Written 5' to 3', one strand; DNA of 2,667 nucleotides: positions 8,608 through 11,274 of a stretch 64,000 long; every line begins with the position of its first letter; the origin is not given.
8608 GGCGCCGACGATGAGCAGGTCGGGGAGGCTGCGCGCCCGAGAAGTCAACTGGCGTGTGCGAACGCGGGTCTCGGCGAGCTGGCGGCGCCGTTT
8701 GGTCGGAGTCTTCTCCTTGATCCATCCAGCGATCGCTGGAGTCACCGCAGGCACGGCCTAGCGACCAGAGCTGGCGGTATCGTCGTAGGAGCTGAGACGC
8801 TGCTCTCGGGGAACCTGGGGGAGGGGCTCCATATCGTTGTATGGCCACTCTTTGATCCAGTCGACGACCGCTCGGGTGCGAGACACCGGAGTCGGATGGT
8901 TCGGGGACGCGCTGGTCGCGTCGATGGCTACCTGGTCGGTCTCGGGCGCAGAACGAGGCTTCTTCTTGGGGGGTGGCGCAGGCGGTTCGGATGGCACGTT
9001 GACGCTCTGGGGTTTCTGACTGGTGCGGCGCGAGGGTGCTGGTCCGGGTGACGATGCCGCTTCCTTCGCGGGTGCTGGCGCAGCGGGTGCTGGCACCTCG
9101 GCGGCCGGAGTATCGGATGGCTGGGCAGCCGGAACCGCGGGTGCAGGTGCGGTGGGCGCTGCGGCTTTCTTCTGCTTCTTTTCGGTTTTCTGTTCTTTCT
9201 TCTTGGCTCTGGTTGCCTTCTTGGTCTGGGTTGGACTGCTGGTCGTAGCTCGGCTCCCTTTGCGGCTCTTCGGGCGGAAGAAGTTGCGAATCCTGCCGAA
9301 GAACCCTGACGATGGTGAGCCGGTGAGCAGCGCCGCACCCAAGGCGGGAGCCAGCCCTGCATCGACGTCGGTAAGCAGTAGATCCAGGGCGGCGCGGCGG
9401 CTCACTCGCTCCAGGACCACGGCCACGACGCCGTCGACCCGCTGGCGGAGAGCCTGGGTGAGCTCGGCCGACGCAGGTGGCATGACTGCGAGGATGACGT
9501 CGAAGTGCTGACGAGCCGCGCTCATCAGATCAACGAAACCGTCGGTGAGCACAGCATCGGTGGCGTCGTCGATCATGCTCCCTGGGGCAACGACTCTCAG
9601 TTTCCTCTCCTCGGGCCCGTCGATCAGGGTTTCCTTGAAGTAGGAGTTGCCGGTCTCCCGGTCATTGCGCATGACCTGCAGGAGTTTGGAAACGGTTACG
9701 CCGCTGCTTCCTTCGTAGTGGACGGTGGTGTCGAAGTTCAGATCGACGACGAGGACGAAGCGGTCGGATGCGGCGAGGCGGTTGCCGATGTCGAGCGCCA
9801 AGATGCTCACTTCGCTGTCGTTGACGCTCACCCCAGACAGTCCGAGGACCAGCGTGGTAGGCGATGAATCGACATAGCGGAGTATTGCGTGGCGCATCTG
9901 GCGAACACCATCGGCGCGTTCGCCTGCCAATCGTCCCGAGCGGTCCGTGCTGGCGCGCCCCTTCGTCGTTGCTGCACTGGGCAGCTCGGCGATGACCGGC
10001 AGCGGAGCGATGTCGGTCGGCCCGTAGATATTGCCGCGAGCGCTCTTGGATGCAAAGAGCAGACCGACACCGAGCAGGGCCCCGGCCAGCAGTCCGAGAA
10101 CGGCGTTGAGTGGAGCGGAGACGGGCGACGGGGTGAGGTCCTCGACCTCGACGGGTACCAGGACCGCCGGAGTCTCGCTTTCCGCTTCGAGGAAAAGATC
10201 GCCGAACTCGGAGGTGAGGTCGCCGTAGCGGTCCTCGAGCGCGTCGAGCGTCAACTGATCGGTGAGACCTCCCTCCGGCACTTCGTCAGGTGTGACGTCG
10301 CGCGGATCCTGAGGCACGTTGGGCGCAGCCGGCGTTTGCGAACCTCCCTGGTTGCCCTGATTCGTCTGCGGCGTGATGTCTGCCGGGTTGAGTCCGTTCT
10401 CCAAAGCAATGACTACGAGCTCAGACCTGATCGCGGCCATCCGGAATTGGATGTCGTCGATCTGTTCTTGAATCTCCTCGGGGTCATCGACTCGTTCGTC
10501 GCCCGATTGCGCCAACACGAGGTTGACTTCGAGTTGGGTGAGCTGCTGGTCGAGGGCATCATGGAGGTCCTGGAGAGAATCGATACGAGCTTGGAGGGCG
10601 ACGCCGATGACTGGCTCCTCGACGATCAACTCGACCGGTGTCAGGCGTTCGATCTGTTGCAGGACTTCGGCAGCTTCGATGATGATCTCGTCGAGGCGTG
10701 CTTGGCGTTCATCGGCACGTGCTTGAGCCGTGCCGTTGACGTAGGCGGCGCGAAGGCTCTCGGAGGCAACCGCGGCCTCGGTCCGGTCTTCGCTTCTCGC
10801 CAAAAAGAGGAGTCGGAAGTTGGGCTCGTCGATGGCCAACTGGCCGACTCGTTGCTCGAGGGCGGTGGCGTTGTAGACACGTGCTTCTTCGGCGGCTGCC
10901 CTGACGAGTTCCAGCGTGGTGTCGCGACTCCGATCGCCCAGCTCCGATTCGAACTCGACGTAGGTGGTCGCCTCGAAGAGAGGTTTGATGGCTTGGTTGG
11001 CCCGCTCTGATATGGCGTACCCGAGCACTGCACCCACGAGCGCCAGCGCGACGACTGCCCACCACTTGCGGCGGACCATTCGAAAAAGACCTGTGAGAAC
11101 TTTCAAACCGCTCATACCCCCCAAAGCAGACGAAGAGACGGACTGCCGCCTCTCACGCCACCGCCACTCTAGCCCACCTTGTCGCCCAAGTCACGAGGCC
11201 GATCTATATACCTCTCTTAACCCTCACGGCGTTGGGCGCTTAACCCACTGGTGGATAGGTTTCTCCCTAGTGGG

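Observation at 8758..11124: BY-kinase/Wzz-like co-polymerase with a dead P-loop and a histone-like K/A/P tail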

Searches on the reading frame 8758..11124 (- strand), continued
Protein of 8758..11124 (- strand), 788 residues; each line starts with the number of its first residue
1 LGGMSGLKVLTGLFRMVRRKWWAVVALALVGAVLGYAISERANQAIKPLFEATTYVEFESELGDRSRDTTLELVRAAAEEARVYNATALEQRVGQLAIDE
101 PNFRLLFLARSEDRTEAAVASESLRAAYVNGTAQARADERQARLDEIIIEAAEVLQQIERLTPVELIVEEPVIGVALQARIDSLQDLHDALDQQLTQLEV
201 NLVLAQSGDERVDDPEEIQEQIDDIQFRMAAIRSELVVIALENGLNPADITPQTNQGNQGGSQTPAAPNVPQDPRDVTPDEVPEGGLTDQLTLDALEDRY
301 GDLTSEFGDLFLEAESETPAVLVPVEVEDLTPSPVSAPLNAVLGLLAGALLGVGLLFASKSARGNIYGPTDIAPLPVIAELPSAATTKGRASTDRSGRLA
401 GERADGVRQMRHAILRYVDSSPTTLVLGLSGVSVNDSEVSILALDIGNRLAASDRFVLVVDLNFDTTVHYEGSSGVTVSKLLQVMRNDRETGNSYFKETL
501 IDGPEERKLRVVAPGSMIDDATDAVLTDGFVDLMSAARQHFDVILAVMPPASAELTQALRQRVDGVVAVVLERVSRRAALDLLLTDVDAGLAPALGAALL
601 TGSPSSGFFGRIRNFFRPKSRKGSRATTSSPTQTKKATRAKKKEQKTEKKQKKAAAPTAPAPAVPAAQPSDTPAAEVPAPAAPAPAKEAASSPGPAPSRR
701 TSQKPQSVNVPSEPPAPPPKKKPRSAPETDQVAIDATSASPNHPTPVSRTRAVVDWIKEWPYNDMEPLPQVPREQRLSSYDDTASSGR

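Call 24: list_cluster_members(proteins=[P0001, P0002, P0003, P0004, P0006, P0008])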
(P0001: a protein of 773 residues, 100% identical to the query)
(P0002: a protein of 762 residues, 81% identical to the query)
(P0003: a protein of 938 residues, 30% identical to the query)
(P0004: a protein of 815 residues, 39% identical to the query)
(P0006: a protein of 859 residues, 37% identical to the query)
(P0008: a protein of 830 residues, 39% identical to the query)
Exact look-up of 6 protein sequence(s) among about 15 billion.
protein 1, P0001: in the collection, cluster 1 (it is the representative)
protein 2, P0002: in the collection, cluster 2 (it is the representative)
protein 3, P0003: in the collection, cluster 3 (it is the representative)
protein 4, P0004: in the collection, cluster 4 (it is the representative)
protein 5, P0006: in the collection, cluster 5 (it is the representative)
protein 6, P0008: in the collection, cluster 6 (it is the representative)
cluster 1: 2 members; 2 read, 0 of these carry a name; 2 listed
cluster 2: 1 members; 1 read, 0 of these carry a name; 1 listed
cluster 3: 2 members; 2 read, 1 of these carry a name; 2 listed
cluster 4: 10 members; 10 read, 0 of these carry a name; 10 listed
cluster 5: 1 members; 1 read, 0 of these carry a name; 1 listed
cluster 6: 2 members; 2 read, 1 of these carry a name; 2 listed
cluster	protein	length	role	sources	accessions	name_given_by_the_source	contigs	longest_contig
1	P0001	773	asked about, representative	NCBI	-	-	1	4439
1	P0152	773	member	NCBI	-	-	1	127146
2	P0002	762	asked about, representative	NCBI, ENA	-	-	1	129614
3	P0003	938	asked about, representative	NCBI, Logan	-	-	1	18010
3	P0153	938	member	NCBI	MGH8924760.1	MAG: sulfotransferase domain-containing protein [Acidimicrobiia bacterium]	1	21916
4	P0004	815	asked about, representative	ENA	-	-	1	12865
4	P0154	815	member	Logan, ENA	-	-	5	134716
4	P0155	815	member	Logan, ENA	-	-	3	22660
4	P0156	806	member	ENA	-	-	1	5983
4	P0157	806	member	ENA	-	-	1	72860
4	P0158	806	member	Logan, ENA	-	-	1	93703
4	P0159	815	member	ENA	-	-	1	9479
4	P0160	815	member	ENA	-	-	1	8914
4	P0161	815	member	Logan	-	-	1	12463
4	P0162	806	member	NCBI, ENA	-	-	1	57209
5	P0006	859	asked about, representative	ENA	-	-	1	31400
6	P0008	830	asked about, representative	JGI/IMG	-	capsular polysaccharide biosynthesis protein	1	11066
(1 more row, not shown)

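Call 34: predict_structure(alignment_id=A1)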
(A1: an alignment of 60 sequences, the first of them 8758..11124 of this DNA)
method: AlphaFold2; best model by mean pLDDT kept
length: 788 residues; sequences in the alignment: 60
mean_pLDDT: 79.4   pTM: 0.55
mean pLDDT of the five models: 79.4, 78.8, 78.4, 78.0, 77.0
residues with pLDDT >= 90: 446; 70-90: 110; 50-70: 63; < 50: 169
segments of 3 or more residues with pLDDT < 50: 165-170, 256-274, 277-282, 624-672, 674-679, 681-692, 694-749, 779-788
pLDDT, mean of each block of 10 residues (from residue 1): 77 88 97 98 97 96 84 97 98 97 97 98 97 96 96 93 56 74 90 92 88 90 94 90 82 52 43 48 65 92 95 91 96 97 98 94 92 96 89 85 97 96 96 96 97 97 93 92 97 96 89 95 96 97 98 96 97 95 88 96 65 66 48 41 38 38 39 42 42 42 40 45 41 36 41 62 51 52 38
secondary structure, 60 per line:
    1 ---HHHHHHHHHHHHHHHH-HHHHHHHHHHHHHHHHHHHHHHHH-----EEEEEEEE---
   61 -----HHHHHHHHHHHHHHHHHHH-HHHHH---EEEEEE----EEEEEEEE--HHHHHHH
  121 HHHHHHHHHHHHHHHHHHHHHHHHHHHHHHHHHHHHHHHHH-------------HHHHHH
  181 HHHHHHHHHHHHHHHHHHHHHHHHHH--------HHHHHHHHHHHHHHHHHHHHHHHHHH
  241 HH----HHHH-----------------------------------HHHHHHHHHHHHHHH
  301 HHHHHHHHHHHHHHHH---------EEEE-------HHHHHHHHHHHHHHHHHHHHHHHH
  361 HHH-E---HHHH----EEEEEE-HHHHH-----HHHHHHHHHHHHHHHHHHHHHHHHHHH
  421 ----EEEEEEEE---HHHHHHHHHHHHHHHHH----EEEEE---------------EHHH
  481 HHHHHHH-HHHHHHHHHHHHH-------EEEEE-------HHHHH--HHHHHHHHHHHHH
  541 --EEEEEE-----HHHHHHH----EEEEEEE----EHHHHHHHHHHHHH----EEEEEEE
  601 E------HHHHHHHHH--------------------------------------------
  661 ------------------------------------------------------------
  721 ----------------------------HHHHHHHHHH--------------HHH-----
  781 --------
elements in order (helices of 4 or more, strands of 3 or more residues): H4-19 H21-44 E50-57 H66-84 H86-90 E94-99 E104-111 H114-161 H175-206 H215-242 H247-250 H286-316 E326-329 H337-363 H369-372 E377-382 H384-388 H394-420 E425-432 H436-452 E457-461 H478-487 H489-501 E509-513 H521-525 H528-540 E543-548 H554-560 E565-571 H577-589 E594-601 H608-616 H749-758

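Call 37: fold_search(model_id=the predicted structure, library=pdb)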
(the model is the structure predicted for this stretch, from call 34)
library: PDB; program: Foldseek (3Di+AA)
matches with E <= 10: 1071; with E <= 0.001: 77
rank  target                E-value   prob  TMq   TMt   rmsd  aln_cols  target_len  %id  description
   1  9r64_I                4.4e-21  1.00  0.39  0.45  14.4       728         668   12  CPS secretion pathway Wza-Wzc_C1 (Conf 0) (released 2026-03-04)
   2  9exo_A                5.2e-20  1.00  0.28  0.32  28.4       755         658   11  Wzc-K540M-2YE MgADP C1 (released 2025-04-23)
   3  9i2q_A                6.8e-20  1.00  0.29  0.35  28.4       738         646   12  Wzc-K540M-3YE MgADP C1 (released 2025-04-30)
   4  9r68_I                7.2e-20  1.00  0.41  0.46  14.3       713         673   12  CPS secretion pathway Wza-Wzc_C1 (Conf 2) (released 2026-03-04)
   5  7nhr_A                1.2e-19  1.00  0.29  0.33  28.8       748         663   11  Putative transmembrane protein Wzc K540M C1 (released 2021-08-25)
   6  9r62_K                2.3e-19  1.00  0.35  0.39  17.0       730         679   12  CPS co-polymerase Wzc_C1 (released 2026-03-04)
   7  9exq_A                2.5e-19  1.00  0.30  0.35  28.2       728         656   11  Wzc-K540M-3YE-N711Y MgADP C1 (released 2025-04-23)
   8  9r62_I                8.0e-19  1.00  0.34  0.41  14.3       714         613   11  CPS co-polymerase Wzc_C1 (released 2026-03-04)
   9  9r6b_I                6.9e-18  1.00  0.35  0.43  14.2       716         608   11  CPS secretion pathway Wza-Wzc (Conf 4) (released 2026-03-04)
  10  7nib_A                1.3e-16  1.00  0.31  0.37  28.4       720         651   11  Wzc-K540M-4YE C1 (released 2021-08-25)
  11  9exq_C                4.5e-15  1.00  0.30  0.39  18.6       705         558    9  Wzc-K540M-3YE-N711Y MgADP C1 (released 2025-04-23)
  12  7nhr_C                5.6e-15  1.00  0.29  0.38  19.1       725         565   10  Putative transmembrane protein Wzc K540M C1 (released 2021-08-25)
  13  7nhr_B                5.9e-15  1.00  0.29  0.39  18.2       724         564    9  Putative transmembrane protein Wzc K540M C1 (released 2021-08-25)
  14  9exo_C                5.9e-15  1.00  0.30  0.39  13.5       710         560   10  Wzc-K540M-2YE MgADP C1 (released 2025-04-23)
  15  9i2q_B                9.6e-15  1.00  0.30  0.40  13.3       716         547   10  Wzc-K540M-3YE MgADP C1 (released 2025-04-30)
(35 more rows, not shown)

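Call 66: find_homologous_proteins(query=A1, max_evalue=1e-10)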
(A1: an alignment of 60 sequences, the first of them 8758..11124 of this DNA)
Query A1 (60 sequences) (788 aa, profile of the alignment): 20 proteins with E <= 1e-10 among 8000 candidates.
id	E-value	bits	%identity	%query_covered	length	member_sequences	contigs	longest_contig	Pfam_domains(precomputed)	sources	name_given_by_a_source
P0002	5.0e-177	608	81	98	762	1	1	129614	-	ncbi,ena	-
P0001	1.3e-175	604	100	98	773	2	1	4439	-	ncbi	-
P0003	2.1e-168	580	30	76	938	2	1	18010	PF13469.13,PF00685.34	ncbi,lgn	-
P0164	1.1e-23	102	-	-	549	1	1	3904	PF02706.21,PF10609.16,PF01656.30,PF13614.13,PF09140.18,PF13807.12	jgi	jgi:capsular exopolysaccharide synthesis family protein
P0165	2.9e-22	97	23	24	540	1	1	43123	PF02706.21,PF10609.16,PF01656.30,PF13614.13,PF09140.18,PF13807.12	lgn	-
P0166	4.9e-20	90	-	-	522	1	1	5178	PF02706.21,PF10609.16,PF01656.30,PF13614.13,PF09140.18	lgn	-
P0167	7.0e-20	89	-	-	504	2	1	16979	PF02706.21,PF10609.16,PF01656.30,PF13614.13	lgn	-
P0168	1.2e-19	88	26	13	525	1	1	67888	PF02706.21,PF10609.16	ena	-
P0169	3.8e-19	87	59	3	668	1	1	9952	PF10609.16,PF01656.30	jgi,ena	-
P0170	2.9e-18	84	-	-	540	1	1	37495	PF02706.21,PF10609.16,PF01656.30,PF13614.13,PF13807.12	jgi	jgi:capsular exopolysaccharide synthesis family protein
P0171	3.4e-18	84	31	7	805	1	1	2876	PF10609.16,PF01656.30,PF13614.13,PF06564.19,PF13807.12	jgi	jgi:tyrosine-protein kinase Etk/Wzc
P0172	6.0e-18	83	27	33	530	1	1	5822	PF02706.21,PF13614.13,PF13807.12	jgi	jgi:succinoglycan biosynthesis transport protein ExoP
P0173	2.6e-17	81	25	9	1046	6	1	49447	PF02706.21,PF05036.19,PF10609.16,PF13614.13,PF13807.12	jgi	-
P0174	2.0e-16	78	-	-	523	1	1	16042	PF02706.21,PF10609.16,PF01656.30,PF13614.13,PF09140.18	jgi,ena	-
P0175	5.7e-16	76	20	18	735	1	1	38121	PF02706.21,PF10609.16,PF01656.30,PF13614.13,PF13807.12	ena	-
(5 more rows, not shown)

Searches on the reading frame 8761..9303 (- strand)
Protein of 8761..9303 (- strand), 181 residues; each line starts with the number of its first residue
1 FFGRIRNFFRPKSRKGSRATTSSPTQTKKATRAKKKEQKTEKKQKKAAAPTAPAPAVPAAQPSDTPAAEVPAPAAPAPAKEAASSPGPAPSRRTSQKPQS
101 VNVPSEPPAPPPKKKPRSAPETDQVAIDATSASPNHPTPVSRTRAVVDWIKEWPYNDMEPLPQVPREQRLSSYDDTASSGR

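Call 56: search_protein_families(library=pfam, proteins=[window:8761-9303:-], max_evalue=1)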
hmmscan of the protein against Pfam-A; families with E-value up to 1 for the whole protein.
seq(181 aa): 1 family
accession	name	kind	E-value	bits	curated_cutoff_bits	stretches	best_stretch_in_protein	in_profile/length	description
PF03353.20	Lin-8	-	0.25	11.3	34.1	1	30-144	175-282/311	Ras-mediated vulval-induction antagonist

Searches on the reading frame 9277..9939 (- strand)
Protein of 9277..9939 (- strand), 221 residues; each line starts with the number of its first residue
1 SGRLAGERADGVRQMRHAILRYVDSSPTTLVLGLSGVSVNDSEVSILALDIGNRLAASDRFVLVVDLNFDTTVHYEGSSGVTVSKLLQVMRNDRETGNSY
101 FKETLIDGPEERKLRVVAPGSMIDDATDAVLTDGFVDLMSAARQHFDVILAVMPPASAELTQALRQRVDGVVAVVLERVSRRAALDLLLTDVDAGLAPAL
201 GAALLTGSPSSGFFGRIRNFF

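Call 75: search_solved_structures(query=window:9277-9939:-, max_evalue=10, show_alignments=3)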
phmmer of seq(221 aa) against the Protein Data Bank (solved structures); distinct sequences matched with E-value up to 10: 1.
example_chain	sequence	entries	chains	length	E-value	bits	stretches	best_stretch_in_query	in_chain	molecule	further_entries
3la6_A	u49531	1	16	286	1.4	11.8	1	31-175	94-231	Tyrosine-protein kinase wzc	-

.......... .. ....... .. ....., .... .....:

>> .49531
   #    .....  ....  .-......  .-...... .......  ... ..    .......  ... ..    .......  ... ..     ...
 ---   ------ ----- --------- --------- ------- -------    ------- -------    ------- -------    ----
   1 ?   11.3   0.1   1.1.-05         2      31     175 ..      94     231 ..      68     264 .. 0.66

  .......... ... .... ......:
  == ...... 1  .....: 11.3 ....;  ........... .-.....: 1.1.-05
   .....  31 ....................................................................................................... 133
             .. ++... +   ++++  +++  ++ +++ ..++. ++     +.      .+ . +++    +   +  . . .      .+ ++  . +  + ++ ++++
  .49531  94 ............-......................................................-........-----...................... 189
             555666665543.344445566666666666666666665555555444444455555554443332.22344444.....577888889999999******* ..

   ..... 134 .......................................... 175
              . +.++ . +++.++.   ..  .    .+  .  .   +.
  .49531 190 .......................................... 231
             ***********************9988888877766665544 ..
